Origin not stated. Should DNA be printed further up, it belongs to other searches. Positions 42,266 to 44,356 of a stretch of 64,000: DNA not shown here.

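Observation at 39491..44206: Mvh-type hydrogenase (MvhD-MvhG-MvhA) led by a GltD-like flavoprotein where HdrA would normally sit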

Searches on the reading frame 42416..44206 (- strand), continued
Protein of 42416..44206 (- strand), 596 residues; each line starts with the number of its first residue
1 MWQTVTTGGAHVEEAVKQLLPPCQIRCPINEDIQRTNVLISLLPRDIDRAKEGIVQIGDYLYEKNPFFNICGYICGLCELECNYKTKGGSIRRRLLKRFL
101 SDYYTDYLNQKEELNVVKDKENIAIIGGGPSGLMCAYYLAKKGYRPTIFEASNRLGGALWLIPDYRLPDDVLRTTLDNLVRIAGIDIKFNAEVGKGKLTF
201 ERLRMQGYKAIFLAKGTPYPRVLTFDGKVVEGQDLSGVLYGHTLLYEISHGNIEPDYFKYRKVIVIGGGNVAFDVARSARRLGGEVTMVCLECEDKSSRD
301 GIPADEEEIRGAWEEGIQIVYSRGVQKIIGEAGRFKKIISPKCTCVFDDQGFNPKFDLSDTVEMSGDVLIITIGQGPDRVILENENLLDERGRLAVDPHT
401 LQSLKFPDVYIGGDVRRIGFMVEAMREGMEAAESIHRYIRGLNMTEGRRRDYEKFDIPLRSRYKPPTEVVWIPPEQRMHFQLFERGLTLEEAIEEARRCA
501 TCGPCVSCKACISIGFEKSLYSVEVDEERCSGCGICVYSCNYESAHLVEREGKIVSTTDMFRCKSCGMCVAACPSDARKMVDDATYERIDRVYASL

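Call 52: search_protein_families(library=pfam, proteins=[P0121, P0123, P0124, P0137, P0139, P0144, P0130, P0132], max_evalue=0.000001)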
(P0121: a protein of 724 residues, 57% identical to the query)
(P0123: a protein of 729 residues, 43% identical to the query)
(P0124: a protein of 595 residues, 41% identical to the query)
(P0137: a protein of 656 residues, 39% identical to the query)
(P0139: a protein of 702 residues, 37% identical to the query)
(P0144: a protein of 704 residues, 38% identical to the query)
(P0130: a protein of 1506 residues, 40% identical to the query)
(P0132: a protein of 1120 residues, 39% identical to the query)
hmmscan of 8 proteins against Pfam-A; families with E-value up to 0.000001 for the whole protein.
P0121 (724 aa): 9 families
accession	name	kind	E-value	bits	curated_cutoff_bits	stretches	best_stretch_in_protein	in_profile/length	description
PF00072.30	Response_reg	-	4.5e-32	111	30.2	1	609-719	1-111/111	Response regulator receiver domain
PF07992.20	Pyr_redox_2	-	8.9e-28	98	26.1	1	126-432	2-291/291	Pyridine nucleotide-disulphide oxidoreductase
PF00070.33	Pyr_redox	-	1.1e-13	51.9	22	0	266-343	1-78/82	Pyridine nucleotide-disulphide oxidoreductase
PF13450.12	NAD_binding_8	-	2e-10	41.2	21.9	1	129-167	1-39/68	NAD(P)-binding Rossmann-like domain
PF14691.11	Fer4_20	-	2.3e-09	37.5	25.8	0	19-109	26-109/113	Dihydroprymidine dehydrogenase domain II, 4Fe-4S cluster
PF13738.12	Pyr_redox_3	-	6.4e-09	35.9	30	0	261-340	161-246/305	Pyridine nucleotide-disulphide oxidoreductase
PF00037.32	Fer4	-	8e-09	35.4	21.1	0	564-583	4-23/24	4Fe-4S binding domain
PF12838.12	Fer4_7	-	1.1e-08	35.8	27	1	534-582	1-52/52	4Fe-4S dicluster domain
PF13187.11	Fer4_9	-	1.6e-07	31.6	27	1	534-582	1-51/52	4Fe-4S dicluster domain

P0123 (729 aa): 6 families
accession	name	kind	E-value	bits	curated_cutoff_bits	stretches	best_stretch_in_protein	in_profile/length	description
PF07992.20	Pyr_redox_2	-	2.9e-29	102.9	26.1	1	122-421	2-291/291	Pyridine nucleotide-disulphide oxidoreductase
PF02662.21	FlpD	-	7.6e-22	78.1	22.3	1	624-718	29-123/123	Methyl-viologen-reducing hydrogenase, delta subunit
PF13738.12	Pyr_redox_3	-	2.3e-12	47.2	30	1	251-405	164-305/305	Pyridine nucleotide-disulphide oxidoreductase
PF00070.33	Pyr_redox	-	1.1e-10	42.4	22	0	122-156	1-35/82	Pyridine nucleotide-disulphide oxidoreductase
PF13450.12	NAD_binding_8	-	1.9e-10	41.3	21.9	1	125-160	1-36/68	NAD(P)-binding Rossmann-like domain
PF12831.13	FAD_oxidored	-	8.1e-07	29.1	27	0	123-159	2-38/416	FAD dependent oxidoreductase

P0124 (595 aa): 8 families
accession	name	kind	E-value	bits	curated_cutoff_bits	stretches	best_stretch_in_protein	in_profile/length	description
PF07992.20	Pyr_redox_2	-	2.1e-26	93.5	26.1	1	116-411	2-291/291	Pyridine nucleotide-disulphide oxidoreductase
PF13738.12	Pyr_redox_3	-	2.2e-14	53.9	30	1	237-396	158-305/305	Pyridine nucleotide-disulphide oxidoreductase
PF00070.33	Pyr_redox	-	2.2e-11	44.5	22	0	245-317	1-72/82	Pyridine nucleotide-disulphide oxidoreductase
PF12838.12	Fer4_7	-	4.2e-10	40.4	27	1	515-565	1-50/52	4Fe-4S dicluster domain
PF13450.12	NAD_binding_8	-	1.2e-09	38.8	21.9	1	119-154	1-36/68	NAD(P)-binding Rossmann-like domain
PF01946.23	Thi4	-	6.2e-07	29.3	26.2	0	115-152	18-56/235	Thi4 family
PF13241.12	NAD_binding_7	-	8e-07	30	22.1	0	241-278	5-41/104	Putative NAD(P)-binding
PF01266.30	DAO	-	1e-06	29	27.9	0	116-152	1-38/353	FAD dependent oxidoreductase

P0137 (656 aa): 8 families
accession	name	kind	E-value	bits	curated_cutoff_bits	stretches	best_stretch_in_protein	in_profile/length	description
PF07992.20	Pyr_redox_2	-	1.8e-29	103.5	26.1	1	100-395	2-291/291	Pyridine nucleotide-disulphide oxidoreductase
PF14691.11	Fer4_20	-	9.9e-21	74.1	25.8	1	9-84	30-108/113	Dihydroprymidine dehydrogenase domain II, 4Fe-4S cluster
PF02662.21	FlpD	-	9.2e-12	45.5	22.3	1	559-655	9-106/123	Methyl-viologen-reducing hydrogenase, delta subunit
PF13738.12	Pyr_redox_3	-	1.1e-10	41.7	30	0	224-379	160-305/305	Pyridine nucleotide-disulphide oxidoreductase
PF13450.12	NAD_binding_8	-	8.6e-08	32.8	21.9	1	103-136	1-34/68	NAD(P)-binding Rossmann-like domain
PF00070.33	Pyr_redox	-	4e-07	30.9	22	0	231-306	1-80/82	Pyridine nucleotide-disulphide oxidoreductase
PF00037.32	Fer4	-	6.9e-07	29.3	21.1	0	509-531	2-24/24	4Fe-4S binding domain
PF00890.30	FAD_binding_2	-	8.7e-07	28.9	20.4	0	101-139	2-40/414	FAD binding domain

P0139 (702 aa): 10 families
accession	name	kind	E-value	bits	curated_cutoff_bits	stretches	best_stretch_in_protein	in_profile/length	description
PF07992.20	Pyr_redox_2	-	3e-36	125.8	26.1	1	106-401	2-291/291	Pyridine nucleotide-disulphide oxidoreductase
PF02662.21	FlpD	-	6.5e-32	110.6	22.3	1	576-690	1-120/123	Methyl-viologen-reducing hydrogenase, delta subunit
PF14691.11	Fer4_20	-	2.2e-19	69.8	25.8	1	11-90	29-111/113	Dihydroprymidine dehydrogenase domain II, 4Fe-4S cluster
PF00070.33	Pyr_redox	-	6.6e-12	46.2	22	0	237-310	1-78/82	Pyridine nucleotide-disulphide oxidoreductase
PF13738.12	Pyr_redox_3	-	5.5e-11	42.7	30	0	235-385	164-305/305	Pyridine nucleotide-disulphide oxidoreductase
PF13450.12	NAD_binding_8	-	1.8e-10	41.4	21.9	1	109-146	1-38/68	NAD(P)-binding Rossmann-like domain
PF14697.11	Fer4_21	-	3.3e-08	34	35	1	499-550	3-59/59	4Fe-4S dicluster domain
PF01266.30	DAO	-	5.2e-08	33.2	27.9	0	106-140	1-35/353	FAD dependent oxidoreductase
PF00037.32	Fer4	-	7.9e-08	32.3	21.1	0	498-520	2-24/24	4Fe-4S binding domain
PF12837.12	Fer4_6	-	1.9e-07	31.1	25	0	525-548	1-24/24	4Fe-4S binding domain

P0144 (704 aa): 9 families
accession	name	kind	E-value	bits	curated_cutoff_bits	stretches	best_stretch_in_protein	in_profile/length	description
PF02662.21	FlpD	-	4.2e-34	117.7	22.3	1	577-700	1-123/123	Methyl-viologen-reducing hydrogenase, delta subunit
PF07992.20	Pyr_redox_2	-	2.2e-32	113.1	26.1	1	112-409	2-288/291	Pyridine nucleotide-disulphide oxidoreductase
PF14691.11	Fer4_20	-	9e-18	64.6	25.8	1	17-93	29-108/113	Dihydroprymidine dehydrogenase domain II, 4Fe-4S cluster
PF13738.12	Pyr_redox_3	-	1.6e-12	47.8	30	0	340-396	250-305/305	Pyridine nucleotide-disulphide oxidoreductase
PF13450.12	NAD_binding_8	-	4.4e-09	36.9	21.9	1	115-148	1-34/68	NAD(P)-binding Rossmann-like domain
PF00070.33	Pyr_redox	-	2.3e-08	34.9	22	0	112-146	1-35/82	Pyridine nucleotide-disulphide oxidoreductase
PF01266.30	DAO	-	5.2e-08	33.2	27.9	1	112-147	1-37/353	FAD dependent oxidoreductase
PF00037.32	Fer4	-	3e-07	30.4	21.1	0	526-548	2-24/24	4Fe-4S binding domain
PF13237.11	Fer4_10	-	8.1e-07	29.3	25.5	1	497-543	3-53/53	4Fe-4S dicluster domain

P0130 (1506 aa): 17 families
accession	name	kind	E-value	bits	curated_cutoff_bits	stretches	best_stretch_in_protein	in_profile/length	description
PF07992.20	Pyr_redox_2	-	8.6e-52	176.8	26.1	2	276-570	2-291/291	Pyridine nucleotide-disulphide oxidoreductase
PF13450.12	NAD_binding_8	-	1.5e-30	105.7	21.9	3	279-313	1-35/68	NAD(P)-binding Rossmann-like domain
PF00890.30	FAD_binding_2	-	1.6e-27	97.2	20.4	2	1090-1171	3-97/414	FAD binding domain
PF12831.13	FAD_oxidored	-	1.3e-26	94.3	27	2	24-61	2-39/416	FAD dependent oxidoreductase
PF01266.30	DAO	-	1.5e-20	74.4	27.9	1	276-317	1-50/353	FAD dependent oxidoreductase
PF13738.12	Pyr_redox_3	-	2.2e-19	70.3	30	0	279-309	2-33/305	Pyridine nucleotide-disulphide oxidoreductase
PF14691.11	Fer4_20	-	6.8e-19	68.2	25.8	1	173-250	30-110/113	Dihydroprymidine dehydrogenase domain II, 4Fe-4S cluster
PF00070.33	Pyr_redox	-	8e-19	68.4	22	0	276-311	1-36/82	Pyridine nucleotide-disulphide oxidoreductase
PF03486.20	HI0933_like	-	5.4e-18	65.8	50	0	276-311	2-37/244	HI0933-like protein Rossmann domain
PF01946.23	Thi4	-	4e-16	59.4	26.2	0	276-313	19-57/235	Thi4 family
PF01134.28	GIDA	-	2.8e-15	56.7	22.1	0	24-66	2-29/391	Glucose inhibited division protein A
PF01494.25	FAD_binding_3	-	2.6e-14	53.7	22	0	276-308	3-35/349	FAD binding domain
PF01593.30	Amino_oxidase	-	5.4e-14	52.8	19.8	0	285-311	2-28/443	Flavin containing amine oxidoreductase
PF01262.27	AlaDh_PNT_C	-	9.9e-13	48.4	23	0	20-70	27-74/214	Alanine dehydrogenase/PNT, C-terminal domain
PF00037.32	Fer4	-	2e-09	37.3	21.1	0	118-136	2-20/24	4Fe-4S binding domain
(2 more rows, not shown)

P0132 (1120 aa): 18 families
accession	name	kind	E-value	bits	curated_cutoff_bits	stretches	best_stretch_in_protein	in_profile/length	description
PF07992.20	Pyr_redox_2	-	7.8e-41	140.8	26.1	1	249-544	2-291/291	Pyridine nucleotide-disulphide oxidoreductase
PF14691.11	Fer4_20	-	1.1e-19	70.8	25.8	1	150-228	29-110/113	Dihydroprymidine dehydrogenase domain II, 4Fe-4S cluster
PF13738.12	Pyr_redox_3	-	3.7e-16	59.7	30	0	336-528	127-305/305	Pyridine nucleotide-disulphide oxidoreductase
PF13450.12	NAD_binding_8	-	9e-14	52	21.9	1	252-286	1-35/68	NAD(P)-binding Rossmann-like domain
PF00070.33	Pyr_redox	-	2.1e-13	51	22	0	380-424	1-43/82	Pyridine nucleotide-disulphide oxidoreductase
PF01266.30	DAO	-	4.1e-13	50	27.9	1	250-283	2-35/353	FAD dependent oxidoreductase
PF00037.32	Fer4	-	7e-13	48.3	21.1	0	1081-1102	3-24/24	4Fe-4S binding domain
PF13237.11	Fer4_10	-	4.9e-10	39.6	25.5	0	1046-1097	2-53/53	4Fe-4S dicluster domain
PF12831.13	FAD_oxidored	-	2.2e-09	37.6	27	0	250-290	2-42/416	FAD dependent oxidoreductase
PF01946.23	Thi4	-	2.2e-09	37.3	26.2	1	247-289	17-61/235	Thi4 family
PF01494.25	FAD_binding_3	-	2.7e-09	37.1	22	0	249-279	3-33/349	FAD binding domain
PF14697.11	Fer4_21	-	1e-08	35.6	35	1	1046-1102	1-58/59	4Fe-4S dicluster domain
PF01134.28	GIDA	-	6.2e-08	32.5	22.1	0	249-276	1-28/391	Glucose inhibited division protein A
PF00890.30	FAD_binding_2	-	1e-07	32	20.4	0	250-285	2-37/414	FAD binding domain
PF03486.20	HI0933_like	-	1.2e-07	31.9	50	0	249-280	2-33/244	HI0933-like protein Rossmann domain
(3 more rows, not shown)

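Call 64: find_homologous_proteins(query=L072:7001-8797:+, max_evalue=1e-50)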
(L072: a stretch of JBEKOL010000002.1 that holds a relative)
Query L072:7001-8797:+ (599 aa): 3529 proteins with E <= 1e-50 among 8000 candidates; the best 120 are listed.
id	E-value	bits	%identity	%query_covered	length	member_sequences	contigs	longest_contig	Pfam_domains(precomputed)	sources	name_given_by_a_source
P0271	0.0e+0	1368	98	100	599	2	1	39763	PF13241.13,PF13450.13,PF07992.21,PF00070.34,PF03486.21,PF12838.13,PF01134.29,PF12831.14,PF01946.24,PF01266.31,PF01593.31,PF14691.12,PF00890.31,PF13738.13,PF01262.28,PF13237.12,PF13187.12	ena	-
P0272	0.0e+0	1340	96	100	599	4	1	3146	PF13241.13,PF13450.13,PF07992.21,PF00070.34,PF03486.21,PF12838.13,PF12831.14,PF01946.24,PF01266.31,PF01593.31,PF14691.12,PF00890.31,PF00037.33,PF13738.13,PF01262.28,PF13237.12,PF13187.12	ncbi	ncbi:MAG: FAD-dependent oxidoreductase [Syntrophales bacterium]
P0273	0.0e+0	1327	95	100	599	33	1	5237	PF14697.12,PF13450.13,PF07992.21,PF00070.34,PF03486.21,PF12838.13,PF12831.14,PF01946.24,PF01266.31,PF01593.31,PF14691.12,PF00890.31,PF00037.33,PF13738.13,PF01262.28,PF13237.12,PF13187.12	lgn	-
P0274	0.0e+0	1303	92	100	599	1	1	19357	PF13241.13,PF13450.13,PF07992.21,PF00070.34,PF03486.21,PF12838.13,PF12831.14,PF01946.24,PF01266.31,PF01593.31,PF14691.12,PF00890.31,PF00037.33,PF13738.13,PF13237.12,PF13187.12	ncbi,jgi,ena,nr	ncbi:MAG TPA: FAD-dependent oxidoreductase [Syntrophales bacterium]|nr:FAD-dependent oxidoreductase 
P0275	0.0e+0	1288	91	100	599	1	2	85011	PF13450.13,PF07992.21,PF00070.34,PF03486.21,PF12838.13,PF01134.29,PF12831.14,PF01946.24,PF01266.31,PF01593.31,PF14691.12,PF00890.31,PF00037.33,PF13738.13,PF01262.28,PF13237.12,PF13187.12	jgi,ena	jgi:NADPH-dependent glutamate synthase beta subunit-like oxidoreductase/NAD-dependent dihydropyrimid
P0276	0.0e+0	1194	83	100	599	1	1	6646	PF13241.13,PF13450.13,PF07992.21,PF00070.34,PF03486.21,PF12838.13,PF01946.24,PF01266.31,PF01593.31,PF14691.12,PF00890.31,PF00037.33,PF13738.13,PF13237.12,PF13187.12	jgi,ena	-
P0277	0.0e+0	1193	83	100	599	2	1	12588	PF13241.13,PF13450.13,PF07992.21,PF00070.34,PF03486.21,PF12838.13,PF12800.13,PF01946.24,PF01266.31,PF01593.31,PF00890.31,PF00037.33,PF13738.13,PF13237.12,PF13187.12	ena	-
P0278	0.0e+0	1185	83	100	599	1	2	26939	PF01946.24,PF01266.31,PF13241.13,PF13450.13,PF14691.12,PF07992.21,PF00070.34,PF13738.13,PF03486.21,PF12838.13,PF13187.12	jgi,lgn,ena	-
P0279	0.0e+0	1175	82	100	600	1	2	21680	PF13241.13,PF13450.13,PF07992.21,PF00070.34,PF03486.21,PF12838.13,PF12831.14,PF01946.24,PF01266.31,PF01593.31,PF14691.12,PF00890.31,PF13738.13,PF13237.12,PF13187.12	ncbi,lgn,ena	-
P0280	0.0e+0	1169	82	100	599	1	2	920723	PF14697.12,PF13450.13,PF07992.21,PF00070.34,PF03486.21,PF12838.13,PF12831.14,PF01946.24,PF01266.31,PF01593.31,PF14691.12,PF13738.13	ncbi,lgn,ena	ncbi:MAG: FAD-dependent oxidoreductase [Syntrophobacteraceae bacterium]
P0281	0.0e+0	1168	82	100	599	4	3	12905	PF14697.12,PF13241.13,PF13450.13,PF07992.21,PF00070.34,PF03486.21,PF12838.13,PF12831.14,PF01946.24,PF01266.31,PF01593.31,PF14691.12,PF13738.13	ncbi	ncbi:MAG: FAD-dependent oxidoreductase [Syntrophobacteraceae bacterium]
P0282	0.0e+0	1166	81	100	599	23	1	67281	PF01946.24,PF01266.31,PF13450.13,PF14691.12,PF07992.21,PF00070.34,PF13738.13,PF03486.21,PF12838.13,PF13187.12,PF12831.14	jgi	-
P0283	0.0e+0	1157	81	100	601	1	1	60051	PF13241.13,PF13450.13,PF07992.21,PF00070.34,PF03486.21,PF12838.13,PF12831.14,PF01946.24,PF01266.31,PF01593.31,PF14691.12,PF00037.33,PF13738.13,PF13237.12,PF13187.12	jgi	jgi:NADPH-dependent glutamate synthase beta subunit-like oxidoreductase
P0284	0.0e+0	1150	80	100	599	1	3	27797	PF13241.13,PF13450.13,PF07992.21,PF00070.34,PF03486.21,PF12838.13,PF01946.24,PF01266.31,PF00890.31,PF00037.33,PF13738.13,PF13237.12,PF13187.12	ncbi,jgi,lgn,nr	ncbi:MAG: 4Fe-4S dicluster domain-containing protein [Deltaproteobacteria bacterium]|nr:4Fe-4S diclu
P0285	0.0e+0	1150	80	100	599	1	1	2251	PF14697.12,PF01946.24,PF13450.13,PF07992.21,PF00070.34,PF00037.33,PF13738.13,PF03486.21,PF12838.13,PF13237.12,PF13187.12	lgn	-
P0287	0.0e+0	1146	80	100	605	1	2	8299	PF14697.12,PF13241.13,PF13450.13,PF07992.21,PF00070.34,PF03486.21,PF12838.13,PF12831.14,PF01946.24,PF01266.31,PF01593.31,PF14691.12,PF00037.33,PF13738.13,PF13237.12,PF13187.12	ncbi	-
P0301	0.0e+0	1083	75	100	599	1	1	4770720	PF13241.13,PF13450.13,PF07992.21,PF00070.34,PF03486.21,PF12838.13,PF01946.24,PF01266.31,PF14691.12,PF00890.31,PF00037.33,PF13738.13,PF13237.12,PF13187.12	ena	-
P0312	0.0e+0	1031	72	100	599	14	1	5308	PF14697.12,PF13241.13,PF13450.13,PF07992.21,PF00070.34,PF03486.21,PF12838.13,PF12831.14,PF01946.24,PF01266.31,PF01593.31,PF14691.12,PF00890.31,PF00037.33,PF13738.13,PF13237.12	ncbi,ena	-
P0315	1.4e-291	986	69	100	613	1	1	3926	PF13241.13,PF13450.13,PF07992.21,PF00070.34,PF03486.21,PF12838.13,PF01134.29,PF01494.26,PF12831.14,PF01946.24,PF01266.31,PF01593.31,PF14691.12,PF00890.31,PF00037.33,PF13738.13,PF01262.28,PF13237.12,PF13187.12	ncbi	-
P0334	9.5e-276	934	67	100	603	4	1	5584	PF13241.13,PF13450.13,PF07992.21,PF00070.34,PF03486.21,PF01134.29,PF01494.26,PF12831.14,PF01946.24,PF01266.31,PF01593.31,PF14691.12,PF00890.31,PF00037.33,PF13738.13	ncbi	-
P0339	1.1e-274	930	65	100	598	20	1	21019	PF13241.13,PF13450.13,PF07992.21,PF00070.34,PF03486.21,PF12838.13,PF01134.29,PF12831.14,PF01946.24,PF01266.31,PF01593.31,PF14691.12,PF00890.31,PF00037.33,PF13738.13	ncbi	-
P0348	5.7e-274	928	66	100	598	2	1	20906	PF13450.13,PF07992.21,PF00070.34,PF03486.21,PF12838.13,PF01134.29,PF01494.26,PF12831.14,PF01946.24,PF01266.31,PF14691.12,PF00890.31,PF00037.33,PF13738.13,PF01262.28,PF13237.12,PF13187.12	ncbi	-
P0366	8.5e-272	921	65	100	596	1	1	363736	PF14697.12,PF13241.13,PF13450.13,PF07992.21,PF00070.34,PF03486.21,PF12838.13,PF01134.29,PF12831.14,PF01946.24,PF01266.31,PF01593.31,PF14691.12,PF00890.31,PF00037.33,PF13738.13,PF13237.12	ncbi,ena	-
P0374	1.7e-270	917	65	100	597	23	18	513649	PF14697.12,PF13241.13,PF13450.13,PF07992.21,PF00070.34,PF03486.21,PF12838.13,PF12831.14,PF01946.24,PF01266.31,PF01593.31,PF14691.12,PF00890.31,PF13738.13,PF13187.12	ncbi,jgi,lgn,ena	-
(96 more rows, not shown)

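Call 65: find_encoding_contigs(protein=P0123, flank=6000, max_places=3)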
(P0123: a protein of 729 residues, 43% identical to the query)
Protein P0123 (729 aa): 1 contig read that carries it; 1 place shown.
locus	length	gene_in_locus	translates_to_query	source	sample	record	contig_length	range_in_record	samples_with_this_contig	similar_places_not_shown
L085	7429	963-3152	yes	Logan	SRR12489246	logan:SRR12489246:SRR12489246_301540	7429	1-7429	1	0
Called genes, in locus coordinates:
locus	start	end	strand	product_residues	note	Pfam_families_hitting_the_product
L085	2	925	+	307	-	?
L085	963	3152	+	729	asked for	PF00037:Fer4 (faint), PF00070:Pyr_redox (weak), PF01266:DAO (weak), PF07992:Pyr_redox_2, PF13450:NAD_binding_8, PF13738:Pyr_redox_3 (weak), PF12838:Fer4_7 (weak), PF02662:FlpD, +3 more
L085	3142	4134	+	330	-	PF01058:Oxidored_q6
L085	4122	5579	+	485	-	PF27537:HoxH, PF00374:NiFeSe_Hases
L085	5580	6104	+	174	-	PF01750:HycI (weak)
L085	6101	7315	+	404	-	PF07690:MFS_1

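Call 66: find_encoding_contigs(protein=P0301, flank=6000, max_places=2)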
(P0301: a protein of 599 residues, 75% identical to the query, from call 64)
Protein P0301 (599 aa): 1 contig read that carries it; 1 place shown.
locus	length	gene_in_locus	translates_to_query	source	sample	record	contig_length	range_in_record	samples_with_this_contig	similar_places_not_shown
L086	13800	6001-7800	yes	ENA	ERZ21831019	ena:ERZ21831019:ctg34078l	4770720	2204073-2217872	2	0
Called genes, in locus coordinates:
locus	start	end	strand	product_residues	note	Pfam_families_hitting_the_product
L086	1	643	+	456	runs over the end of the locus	PF07690:MFS_1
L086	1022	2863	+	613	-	PF07992:Pyr_redox_2, PF01946:Thi4, PF00070:Pyr_redox (weak), PF01266:DAO (weak), PF01593:Amino_oxidase (weak), PF07992:Pyr_redox_2, PF13450:NAD_binding_8, PF12838:Fer4_7, +12 more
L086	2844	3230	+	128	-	PF02662:FlpD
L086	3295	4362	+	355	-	PF01058:Oxidored_q6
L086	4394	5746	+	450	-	PF00374:NiFeSe_Hases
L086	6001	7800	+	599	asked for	PF01946:Thi4, PF07992:Pyr_redox_2, PF00070:Pyr_redox (weak), PF01266:DAO (weak), PF03486:HI0933_like (weak), PF13450:NAD_binding_8, PF13237:Fer4_10 (weak), PF12838:Fer4_7 (weak), +6 more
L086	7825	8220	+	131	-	PF02662:FlpD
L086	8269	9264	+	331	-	PF01058:Oxidored_q6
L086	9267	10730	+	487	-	PF27537:HoxH, PF00374:NiFeSe_Hases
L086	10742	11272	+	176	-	-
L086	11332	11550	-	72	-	-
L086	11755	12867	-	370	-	PF00072:Response_reg, PF00512:HisKA, PF02518:HATPase_c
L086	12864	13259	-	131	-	PF00072:Response_reg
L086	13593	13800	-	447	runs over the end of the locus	PF00072:Response_reg, PF00158:Sigma54_activat, PF14532:Sigma54_activ_2, PF00004:AAA (weak), PF07724:AAA_2 (weak), PF07728:AAA_5, PF25601:AAA_lid_14, PF02954:HTH_8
